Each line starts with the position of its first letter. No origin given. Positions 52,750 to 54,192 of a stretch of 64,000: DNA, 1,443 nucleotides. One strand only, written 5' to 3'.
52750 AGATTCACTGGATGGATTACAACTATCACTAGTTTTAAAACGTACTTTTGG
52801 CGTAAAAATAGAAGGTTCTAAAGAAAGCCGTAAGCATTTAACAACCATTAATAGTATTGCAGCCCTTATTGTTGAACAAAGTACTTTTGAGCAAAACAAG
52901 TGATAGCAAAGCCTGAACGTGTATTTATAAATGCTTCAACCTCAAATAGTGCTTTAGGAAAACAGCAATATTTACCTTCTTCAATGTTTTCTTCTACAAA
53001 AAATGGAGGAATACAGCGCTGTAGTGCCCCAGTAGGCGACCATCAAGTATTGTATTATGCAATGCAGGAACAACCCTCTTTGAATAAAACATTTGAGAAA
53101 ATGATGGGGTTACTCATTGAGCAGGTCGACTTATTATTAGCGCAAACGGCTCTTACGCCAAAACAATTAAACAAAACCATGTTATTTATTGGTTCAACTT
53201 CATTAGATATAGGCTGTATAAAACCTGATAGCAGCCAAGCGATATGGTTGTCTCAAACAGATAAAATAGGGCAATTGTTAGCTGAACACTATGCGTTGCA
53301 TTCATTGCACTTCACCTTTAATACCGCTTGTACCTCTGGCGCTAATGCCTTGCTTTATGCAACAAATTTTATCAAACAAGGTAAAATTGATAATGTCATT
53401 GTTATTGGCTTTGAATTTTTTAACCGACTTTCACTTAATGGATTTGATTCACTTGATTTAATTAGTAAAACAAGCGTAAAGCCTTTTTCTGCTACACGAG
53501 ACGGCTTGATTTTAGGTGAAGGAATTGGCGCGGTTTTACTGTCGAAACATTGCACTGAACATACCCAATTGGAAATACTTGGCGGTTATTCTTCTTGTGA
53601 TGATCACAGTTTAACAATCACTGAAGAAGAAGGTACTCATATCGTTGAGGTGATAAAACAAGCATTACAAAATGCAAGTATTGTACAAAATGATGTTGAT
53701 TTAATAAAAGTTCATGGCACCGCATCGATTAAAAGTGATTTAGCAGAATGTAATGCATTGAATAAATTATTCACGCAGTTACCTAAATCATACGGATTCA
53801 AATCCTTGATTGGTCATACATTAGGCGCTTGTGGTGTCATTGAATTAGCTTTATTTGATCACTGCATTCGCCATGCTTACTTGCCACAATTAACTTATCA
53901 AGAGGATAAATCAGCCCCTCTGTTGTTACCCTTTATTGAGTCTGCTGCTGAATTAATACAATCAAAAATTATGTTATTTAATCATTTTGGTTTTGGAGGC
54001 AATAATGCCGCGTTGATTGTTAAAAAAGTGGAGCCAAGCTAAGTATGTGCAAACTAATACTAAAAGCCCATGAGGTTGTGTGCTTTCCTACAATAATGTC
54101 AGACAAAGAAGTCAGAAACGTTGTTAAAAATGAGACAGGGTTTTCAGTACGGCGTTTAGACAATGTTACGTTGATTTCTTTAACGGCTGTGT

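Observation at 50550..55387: Compact FAS/PKS-like cluster: ABC-2 exporter, ACP, KS, Cys-less KS-like (CLF) and PPTase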

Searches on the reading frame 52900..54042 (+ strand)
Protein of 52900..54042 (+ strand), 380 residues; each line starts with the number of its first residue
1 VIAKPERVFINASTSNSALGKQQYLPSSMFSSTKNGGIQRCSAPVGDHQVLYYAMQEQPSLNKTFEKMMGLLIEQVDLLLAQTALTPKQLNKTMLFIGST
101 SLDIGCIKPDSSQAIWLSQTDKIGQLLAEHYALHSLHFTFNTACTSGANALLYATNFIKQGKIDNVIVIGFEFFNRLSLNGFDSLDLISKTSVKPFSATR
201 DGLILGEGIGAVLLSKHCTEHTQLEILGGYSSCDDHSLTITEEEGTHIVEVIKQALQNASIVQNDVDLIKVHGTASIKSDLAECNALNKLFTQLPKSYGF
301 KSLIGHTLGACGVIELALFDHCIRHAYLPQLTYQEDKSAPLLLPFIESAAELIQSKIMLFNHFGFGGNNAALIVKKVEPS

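Call 4: search_protein_families(library=pfam, proteins=[window:52900-54042:+], max_evalue=0.01)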
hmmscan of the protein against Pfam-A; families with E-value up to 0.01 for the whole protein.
window:52900-54042:+ (380 aa): 4 families
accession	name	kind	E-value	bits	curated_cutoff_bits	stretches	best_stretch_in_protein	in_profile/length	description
PF02801.28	Ketoacyl-synt_C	-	6.1e-20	71.8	20.8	1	225-330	3-114/119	Beta-ketoacyl synthase, C-terminal domain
PF00109.32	ketoacyl-synt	-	9.3e-16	58.6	20.8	1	66-216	87-248/252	Beta-ketoacyl synthase, N-terminal domain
PF08545.16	ACP_syn_III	-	9.7e-06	25.8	24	1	140-176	3-39/80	3-Oxoacyl-[acyl-carrier-protein (ACP)] synthase III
PF00108.29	Thiolase_N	-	0.00035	20.5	26.4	1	137-173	78-114/260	Thiolase, N-terminal domain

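Call 5: search_protein_families(library=ncbifam, proteins=[window:52900-54042:+], max_evalue=0.01)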
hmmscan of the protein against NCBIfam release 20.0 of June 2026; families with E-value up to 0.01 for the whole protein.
window:52900-54042:+ (380 aa): 34 families (the best 25 are shown)
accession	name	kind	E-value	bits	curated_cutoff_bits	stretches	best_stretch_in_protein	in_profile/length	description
NF006618.0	PRK09185.1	subfamily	2.3e-56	191.6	407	1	121-376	138-392/394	beta-ketoacyl-ACP synthase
TIGR03150.1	fabF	equivalog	1.5e-42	145.8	493.75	1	127-375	144-407/407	beta-ketoacyl-ACP synthase II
NF005589.0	PRK07314.1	subfamily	4.6e-40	137.6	387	1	127-377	147-412/413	beta-ketoacyl-ACP synthase II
NF058662.1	cispenta_AmcF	equivalog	2.6e-38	132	325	1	119-375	104-368/369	cispentacin biosynthesis acyltransferase subunit AmcF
NF006587.0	PRK09116.1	equivalog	6.1e-37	127.3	470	1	131-377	151-407/408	beta-ketoacyl-ACP synthase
NF004970.0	PRK06333.1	subfamily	5.7e-36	124.3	525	1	135-378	164-423/424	beta-ketoacyl-ACP synthase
NF004618.0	PRK05952.1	equivalog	1.9e-35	122.5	455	1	134-377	137-383/384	beta-ketoacyl-ACP synthase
NF005076.0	PRK06501.1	equivalog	1.5e-33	116.4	629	1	119-375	150-421/425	beta-ketoacyl-ACP synthase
NF006274.0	PRK08439.1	equivalog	3e-29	102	621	1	122-377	140-406/406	beta-ketoacyl-ACP synthase II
NF005490.0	PRK07103.1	equivalog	1.3e-28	100.2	445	1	114-377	140-413/414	polyketide beta-ketoacyl:acyl carrier protein synthase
NF005916.1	PRK07910.1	equivalog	1.1e-25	90.4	560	1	141-374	168-415/418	KasA/KasB family beta-ketoacyl-ACP synthase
NF005935.0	PRK07967.1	equivalog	1.9e-22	79.7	630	1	124-378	142-405/406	beta-ketoacyl-ACP synthase I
NF006434.0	PRK08722.1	equivalog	6.3e-19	68.1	759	1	137-377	157-414/414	beta-ketoacyl-ACP synthase II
NF053555.1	prodigi_MBC_PigJ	equivalog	2.8e-18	65.6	900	1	125-343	494-716/759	prodigiosin MBC biosynthesis protein PigJ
NF045894.1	PKS_plus_SDR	equivalog_domain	6.2e-16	57.2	1740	1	137-338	166-380/1515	type I polyketide synthase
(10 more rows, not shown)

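Call 6: find_homologous_proteins(query=window:52900-54042:+)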
Query window:52900-54042:+ (380 aa): 1730 proteins with E <= 0.001 among 5358 candidates; the best 120 are listed.
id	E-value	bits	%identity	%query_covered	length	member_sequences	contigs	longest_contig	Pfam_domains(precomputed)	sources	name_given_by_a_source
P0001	4.8e-246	833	98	100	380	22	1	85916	PF08545.17,PF00109.33,PF02801.29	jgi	jgi:3-oxoacyl-[acyl-carrier-protein] synthase-1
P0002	9.9e-189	645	84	90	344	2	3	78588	PF00109.33,PF02801.29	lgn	-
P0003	5.2e-185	633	77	99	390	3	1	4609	PF08545.17,PF00109.33,PF02801.29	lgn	-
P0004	2.1e-181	621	75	99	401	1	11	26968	PF00109.33,PF02801.29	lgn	-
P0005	1.2e-168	579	72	98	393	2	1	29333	PF08545.17,PF00109.33,PF02801.29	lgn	-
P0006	9.1e-168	576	69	99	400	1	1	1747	PF00109.33,PF02801.29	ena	-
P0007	2.9e-167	574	71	100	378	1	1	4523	PF00109.33,PF02801.29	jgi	jgi:3-oxoacyl-[acyl-carrier-protein] synthase-1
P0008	4.0e-167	574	71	100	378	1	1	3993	PF00109.33,PF02801.29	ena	-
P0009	1.7e-165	569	71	99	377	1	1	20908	PF00109.33,PF02801.29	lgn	-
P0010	8.8e-165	566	72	98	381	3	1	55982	PF00109.33,PF02801.29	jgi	jgi:3-oxoacyl-[acyl-carrier-protein] synthase-1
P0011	6.1e-161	554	68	100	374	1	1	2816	PF00109.33,PF02801.29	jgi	jgi:3-oxoacyl-[acyl-carrier-protein] synthase-1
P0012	7.5e-159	547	68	99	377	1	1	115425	PF00109.33,PF02801.29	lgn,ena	-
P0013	1.3e-158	546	69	98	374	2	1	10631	PF00109.33,PF02801.29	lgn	-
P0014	1.4e-157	542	68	99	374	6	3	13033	PF00109.33,PF02801.29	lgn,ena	-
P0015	8.1e-156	537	66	100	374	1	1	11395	PF00109.33,PF02801.29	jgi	jgi:3-oxoacyl-[acyl-carrier-protein] synthase-1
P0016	1.6e-150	519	65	98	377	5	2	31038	PF00109.33,PF02801.29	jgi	jgi:3-oxoacyl-[acyl-carrier-protein] synthase-1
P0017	4.5e-144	498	62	98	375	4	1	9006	PF08545.17,PF00109.33,PF02801.29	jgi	-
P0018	2.8e-143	496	61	98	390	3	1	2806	PF08545.17,PF00109.33,PF02801.29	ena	-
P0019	2.7e-142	492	62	98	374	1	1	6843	PF08545.17,PF00109.33,PF02801.29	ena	-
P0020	3.0e-141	489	62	98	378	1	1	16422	PF08545.17,PF00109.33,PF02801.29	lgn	-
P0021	2.1e-140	486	71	82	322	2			PF00109.33,PF02801.29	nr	nr:beta-ketoacyl synthase N-terminal-like domain-containing protein [Colwellia sp. E2M01]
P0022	1.2e-138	480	61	98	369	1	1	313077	PF08545.17,PF00109.33,PF02801.29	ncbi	-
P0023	7.3e-137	474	61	98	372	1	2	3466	PF08545.17,PF00109.33,PF02801.29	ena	-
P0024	7.7e-130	451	55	98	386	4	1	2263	PF00109.33,PF02801.29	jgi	-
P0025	6.2e-121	422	53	98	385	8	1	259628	PF08545.17,PF00109.33,PF02801.29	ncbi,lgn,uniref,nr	ncbi:beta-ketoacyl synthase N-terminal-like domain-containing protein [Colwellia sp. UCD-KL20]|unire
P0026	4.0e-120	419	54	99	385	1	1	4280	PF00109.33,PF02801.29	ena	-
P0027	6.8e-119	415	71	74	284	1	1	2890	PF00109.33,PF02801.29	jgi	-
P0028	4.3e-118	413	53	98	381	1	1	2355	PF00109.33,PF02801.29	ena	-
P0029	5.2e-118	412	53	98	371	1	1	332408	PF00109.33,PF02801.29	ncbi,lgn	-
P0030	6.1e-115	402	50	98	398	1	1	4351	PF08545.17,PF00109.33,PF00108.30,PF02801.29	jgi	-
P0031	7.0e-115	402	49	98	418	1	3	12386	PF00109.33,PF02801.29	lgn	-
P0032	3.8e-114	400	52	88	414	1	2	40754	PF00109.33,PF02801.29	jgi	-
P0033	6.4e-113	396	51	98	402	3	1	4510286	PF00109.33,PF02801.29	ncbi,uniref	ncbi:beta-ketoacyl synthase N-terminal-like domain-containing protein [Pseudocolwellia sp. HL-MZ7]|u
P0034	1.7e-97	345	47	99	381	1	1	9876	PF00109.33,PF02801.29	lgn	-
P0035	1.6e-96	342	66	67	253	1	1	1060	PF00109.33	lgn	-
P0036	6.0e-94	333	44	97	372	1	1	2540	PF00109.33,PF02801.29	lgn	-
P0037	2.4e-93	331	48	97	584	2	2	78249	PF08545.17,PF00109.33,PF02801.29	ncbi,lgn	-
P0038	4.5e-92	327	46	99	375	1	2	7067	PF08545.17,PF00109.33,PF02801.29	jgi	-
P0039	1.1e-91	326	46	97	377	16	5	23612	PF08545.17,PF00109.33,PF02801.29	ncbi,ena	-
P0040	5.8e-90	320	49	86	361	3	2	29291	PF00109.33,PF02801.29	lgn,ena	-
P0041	3.3e-89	318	43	98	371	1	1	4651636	PF00109.33,PF02801.29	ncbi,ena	-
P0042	3.9e-88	314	43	98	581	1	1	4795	PF00109.33,PF02801.29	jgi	-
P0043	1.6e-87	312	48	82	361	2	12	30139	PF00109.33,PF02801.29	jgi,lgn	-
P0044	1.9e-87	312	45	89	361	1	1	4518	PF00109.33,PF02801.29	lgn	-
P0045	6.4e-87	310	44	99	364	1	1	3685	PF08545.17,PF00109.33,PF02801.29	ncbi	-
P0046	6.9e-87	310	44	97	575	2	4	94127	PF00109.33,PF02801.29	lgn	-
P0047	8.4e-87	310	49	78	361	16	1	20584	PF00109.33,PF02801.29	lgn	-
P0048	1.4e-86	309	46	88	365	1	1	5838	PF08545.17,PF00109.33,PF02801.29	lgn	-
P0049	1.8e-86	309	43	98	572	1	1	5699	PF00109.33,PF02801.29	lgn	-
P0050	2.2e-86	308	49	81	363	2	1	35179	PF00109.33,PF02801.29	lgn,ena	-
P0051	4.8e-86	307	50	78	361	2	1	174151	PF00109.33,PF02801.29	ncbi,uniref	ncbi:beta-ketoacyl synthase N-terminal-like domain-containing protein [Pseudoalteromonas sp. ZZD1]|u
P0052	5.2e-86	307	48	78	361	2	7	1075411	PF00109.33,PF02801.29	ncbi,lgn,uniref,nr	ncbi:MAG: beta-ketoacyl synthase N-terminal-like domain-containing protein [Pseudoalteromonas prydze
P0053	1.5e-85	306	43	98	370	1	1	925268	PF00109.33,PF02801.29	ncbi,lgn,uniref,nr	ncbi:beta-ketoacyl synthase N-terminal-like domain-containing protein [Paraglaciecola hydrolytica]|u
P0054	1.7e-85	305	41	97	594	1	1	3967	PF08545.17,PF00109.33,PF02801.29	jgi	-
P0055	3.7e-85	304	41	98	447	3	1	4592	PF08545.17,PF00109.33,PF02801.29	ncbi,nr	ncbi:MAG: hypothetical protein GY787_23865, partial [Alteromonadales bacterium]|nr:hypothetical prot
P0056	6.0e-85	304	50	78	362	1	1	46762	PF00109.33,PF02801.29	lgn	-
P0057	1.1e-84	303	44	97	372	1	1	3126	PF00109.33,PF02801.29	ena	-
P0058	1.5e-84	302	51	78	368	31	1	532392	PF00109.33,PF02801.29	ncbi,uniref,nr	ncbi:beta-ketoacyl synthase N-terminal-like domain-containing protein [Pseudoalteromonas sp. SWYJZ12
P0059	2.5e-84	302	48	87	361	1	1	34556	PF00109.33,PF02801.29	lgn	-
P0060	3.5e-84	301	48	78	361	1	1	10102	PF00109.33,PF02801.29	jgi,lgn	-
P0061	9.9e-84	300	43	98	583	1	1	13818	PF08545.17,PF00109.33,PF02801.29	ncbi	-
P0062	1.2e-83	299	41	99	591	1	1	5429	PF08545.17,PF00109.33,PF02801.29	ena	-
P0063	1.7e-83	299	42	97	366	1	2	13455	PF00109.33,PF02801.29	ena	-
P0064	1.7e-83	299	42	98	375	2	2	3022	PF00109.33,PF02801.29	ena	-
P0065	2.9e-83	298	44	98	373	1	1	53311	PF08545.17,PF00109.33,PF02801.29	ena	-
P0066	4.8e-83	297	41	97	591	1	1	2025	PF00109.33,PF02801.29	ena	-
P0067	5.1e-83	297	49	78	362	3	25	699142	PF00109.33,PF02801.29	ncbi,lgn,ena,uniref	ncbi:MAG: beta-ketoacyl synthase N-terminal-like domain-containing protein [Pseudoalteromonas sp.]|u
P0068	1.0e-82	296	46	83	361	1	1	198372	PF00109.33,PF02801.29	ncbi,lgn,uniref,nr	ncbi:hypothetical protein J8L70_09570 [Pseudoalteromonas sp. MMG010]|uniref:beta-ketoacyl synthase N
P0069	2.2e-82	295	47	87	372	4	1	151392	PF00109.33,PF02801.29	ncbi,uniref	ncbi:beta-ketoacyl synthase N-terminal-like domain-containing protein [Pseudoalteromonas sp. Ld20]|u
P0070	2.5e-82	295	43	98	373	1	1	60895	PF00109.33,PF02801.29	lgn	-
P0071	3.1e-82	295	40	97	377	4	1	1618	PF00109.33,PF02801.29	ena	-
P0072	3.4e-82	295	46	85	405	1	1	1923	PF00109.33,PF02801.29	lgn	-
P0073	3.5e-82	295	41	97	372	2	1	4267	PF00109.33,PF02801.29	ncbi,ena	-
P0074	4.5e-82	294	40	97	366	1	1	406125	PF00109.33,PF02801.29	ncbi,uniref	ncbi:beta-ketoacyl synthase N-terminal-like domain-containing protein [Paraglaciecola sp. 2405UD69-4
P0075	5.0e-82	294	42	97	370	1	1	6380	PF00109.33,PF02801.29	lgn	-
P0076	6.7e-82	294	43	97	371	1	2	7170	PF08545.17,PF00109.33,PF02801.29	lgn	-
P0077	1.1e-81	293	43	98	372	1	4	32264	PF00109.33,PF02801.29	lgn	-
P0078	2.2e-81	292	41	98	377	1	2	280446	PF00109.33,PF02801.29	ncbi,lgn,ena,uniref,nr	ncbi:beta-ketoacyl synthase N-terminal-like domain-containing protein [uncultured Paraglaciecola sp.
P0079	2.6e-81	292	46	83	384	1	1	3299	PF00109.33,PF02801.29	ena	-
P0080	3.0e-81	291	42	98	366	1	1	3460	PF00109.33,PF02801.29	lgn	-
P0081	7.1e-81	290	40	98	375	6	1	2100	PF00109.33,PF02801.29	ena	-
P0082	7.9e-81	290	42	97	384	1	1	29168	PF00109.33,PF02801.29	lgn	-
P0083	1.6e-80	289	40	97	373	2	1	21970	PF00109.33,PF02801.29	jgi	jgi:3-oxoacyl-[acyl-carrier-protein] synthase-1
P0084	2.2e-80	289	41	97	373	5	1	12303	PF00109.33,PF02801.29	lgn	-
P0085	2.6e-80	288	40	97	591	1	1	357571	PF08545.17,PF00109.33,PF02801.29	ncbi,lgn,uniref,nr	ncbi:hypothetical protein CXF85_13630 [Colwellia sp. 75C3]|uniref:beta-ketoacyl synthase N-terminal-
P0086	3.3e-80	288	41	92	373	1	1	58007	PF00109.33,PF02801.29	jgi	jgi:3-oxoacyl-[acyl-carrier-protein] synthase-1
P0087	4.1e-80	288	41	97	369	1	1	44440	PF00109.33,PF02801.29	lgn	-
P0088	4.8e-80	287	45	87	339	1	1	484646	PF00109.33,PF02801.29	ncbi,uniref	ncbi:MAG: beta-ketoacyl synthase N-terminal-like domain-containing protein [Paraglaciecola sp.]|unir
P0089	5.3e-80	287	47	86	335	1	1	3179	PF00109.33,PF02801.29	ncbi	-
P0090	8.2e-80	287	41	97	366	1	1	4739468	PF00109.33,PF02801.29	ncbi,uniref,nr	ncbi:beta-ketoacyl synthase N-terminal-like domain-containing protein [Paraglaciecola aquimarina]|un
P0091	8.7e-80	287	42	97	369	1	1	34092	PF08545.17,PF00109.33,PF02801.29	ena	-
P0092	1.3e-79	286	41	97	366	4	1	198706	PF00109.33,PF02801.29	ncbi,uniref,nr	ncbi:beta-ketoacyl synthase N-terminal-like domain-containing protein [Paraglaciecola marina]|uniref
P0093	1.9e-79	285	41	97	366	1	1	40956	PF00109.33,PF02801.29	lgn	-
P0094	2.7e-79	285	40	97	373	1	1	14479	PF00109.33,PF02801.29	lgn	-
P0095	2.9e-79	285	40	97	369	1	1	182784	PF00109.33,PF02801.29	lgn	-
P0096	3.6e-79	285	66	58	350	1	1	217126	PF00109.33,PF08541.17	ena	-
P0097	3.7e-79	285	47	82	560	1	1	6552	PF08545.17,PF00109.33,PF02801.29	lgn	-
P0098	5.4e-79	284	41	97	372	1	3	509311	PF00109.33,PF02801.29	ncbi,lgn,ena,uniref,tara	ncbi:beta-ketoacyl synthase N-terminal-like domain-containing protein [uncultured Paraglaciecola sp.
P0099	1.1e-78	283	41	97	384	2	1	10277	PF00109.33,PF02801.29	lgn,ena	-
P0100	1.5e-78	283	46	81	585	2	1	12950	PF00109.33,PF02801.29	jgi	-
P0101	1.6e-78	283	40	97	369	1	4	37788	PF00109.33,PF02801.29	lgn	-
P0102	4.8e-78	281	46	83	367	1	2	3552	PF00109.33,PF02801.29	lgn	-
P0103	5.7e-78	281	41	98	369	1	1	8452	PF08545.17,PF00109.33,PF02801.29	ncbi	-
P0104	1.5e-77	279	45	82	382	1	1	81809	PF00109.33,PF02801.29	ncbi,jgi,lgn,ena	-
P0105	1.6e-77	279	46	82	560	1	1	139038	PF08545.17,PF00109.33,PF02801.29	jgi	jgi:3-oxoacyl-[acyl-carrier-protein] synthase I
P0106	1.6e-77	279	39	97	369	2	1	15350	PF00109.33,PF02801.29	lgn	-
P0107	4.8e-77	278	45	81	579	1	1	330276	PF00109.33,PF02801.29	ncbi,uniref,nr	ncbi:beta-ketoacyl synthase N-terminal-like domain-containing protein [Litorilituus lipolyticus]|uni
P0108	8.3e-77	277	40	97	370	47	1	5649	PF00109.33,PF02801.29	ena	-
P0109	1.2e-75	273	40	97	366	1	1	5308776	PF00109.33,PF02801.29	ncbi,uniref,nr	ncbi:beta-ketoacyl synthase N-terminal-like domain-containing protein [Paraglaciecola sp. L3A3]|unir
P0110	3.2e-75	272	42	86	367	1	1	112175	PF08545.17,PF00109.33,PF02801.29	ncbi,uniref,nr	ncbi:beta-ketoacyl synthase [Catenovulum agarivorans DS-2]|uniref:Beta-ketoacyl synthase n=1 Tax=Cat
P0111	4.1e-75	271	42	86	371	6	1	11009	PF00109.33,PF02801.29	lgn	-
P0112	8.5e-75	270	41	85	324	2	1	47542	PF00109.33,PF02801.29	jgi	jgi:3-oxoacyl-[acyl-carrier-protein] synthase-1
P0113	6.0e-74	267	41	87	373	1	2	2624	PF00109.33,PF02801.29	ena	-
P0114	2.9e-73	265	42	86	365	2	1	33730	PF00109.33,PF02801.29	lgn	-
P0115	9.7e-73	263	41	87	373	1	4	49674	PF00109.33,PF02801.29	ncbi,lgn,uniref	ncbi:beta-ketoacyl synthase N-terminal-like domain-containing protein [Paraglaciecola sp.]|uniref:be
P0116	1.3e-71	260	38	97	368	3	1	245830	PF08545.17,PF00109.33,PF02801.29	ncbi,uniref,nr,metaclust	ncbi:beta-ketoacyl synthase N-terminal-like domain-containing protein [Catenovulum agarivorans]|unir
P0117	2.8e-64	236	41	85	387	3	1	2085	PF08545.17,PF00109.33,PF02801.29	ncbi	-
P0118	1.6e-61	227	38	86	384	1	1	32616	PF08545.17,PF00109.33,PF02801.29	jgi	jgi:3-oxoacyl-[acyl-carrier-protein] synthase-1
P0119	6.4e-61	225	41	87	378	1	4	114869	PF08545.17,PF00109.33,PF02801.29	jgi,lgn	jgi:3-oxoacyl-[acyl-carrier-protein] synthase-1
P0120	1.4e-60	224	40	86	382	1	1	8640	PF08545.17,PF00109.33,PF02801.29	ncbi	-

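Call 7: find_encoding_contigs(protein=P0001, flank=10000, max_places=3)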
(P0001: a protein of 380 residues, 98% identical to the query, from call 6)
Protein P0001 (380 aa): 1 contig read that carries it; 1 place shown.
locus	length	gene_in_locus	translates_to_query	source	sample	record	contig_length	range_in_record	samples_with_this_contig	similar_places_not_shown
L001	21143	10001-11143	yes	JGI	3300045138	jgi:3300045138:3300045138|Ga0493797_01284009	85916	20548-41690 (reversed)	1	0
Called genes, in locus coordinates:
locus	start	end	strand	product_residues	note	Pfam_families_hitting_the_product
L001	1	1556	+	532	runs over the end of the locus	PF00463:ICL, PF13714:PEP_mutase, PF00463:ICL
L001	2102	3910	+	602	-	PF13237:Fer4_10 (faint), PF13484:Fer4_16 (faint), PF14691:Fer4_20, PF07992:Pyr_redox_2, PF13738:Pyr_redox_3 (weak), PF13183:Fer4_8 (weak), PF12838:Fer4_7, PF00037:Fer4 (weak), +1 more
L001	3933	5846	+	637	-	PF01558:POR, PF01855:POR_N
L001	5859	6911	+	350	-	PF02775:TPP_enzyme_C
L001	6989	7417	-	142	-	-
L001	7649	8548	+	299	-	PF13175:AAA_15 (faint), PF00005:ABC_tran, PF13304:AAA_21 (weak)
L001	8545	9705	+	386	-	PF12698:ABC2_membrane_3, PF01061:ABC2_membrane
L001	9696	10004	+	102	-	-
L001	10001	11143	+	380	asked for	PF00109:ketoacyl-synt, PF08545:ACP_syn_III (faint), PF02801:Ketoacyl-synt_C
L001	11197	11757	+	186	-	-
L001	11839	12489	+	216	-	PF01648:ACPS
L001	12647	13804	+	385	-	PF25954:Beta-barrel_RND_2 (faint), PF25917:BSH_RND, PF25973:BSH_CzcB, PF25876:HH_MFP_RND, PF25944:Beta-barrel_RND, PF25967:RND-MFP_C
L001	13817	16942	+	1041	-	PF00873:ACR_tran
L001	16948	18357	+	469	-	PF02321:OEP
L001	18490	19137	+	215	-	PF00440:TetR_N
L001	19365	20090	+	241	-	PF13723:Ketoacyl-synt_2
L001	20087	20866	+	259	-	PF01553:Acyltransferase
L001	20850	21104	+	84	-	PF00550:PP-binding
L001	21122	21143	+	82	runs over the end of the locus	PF00550:PP-binding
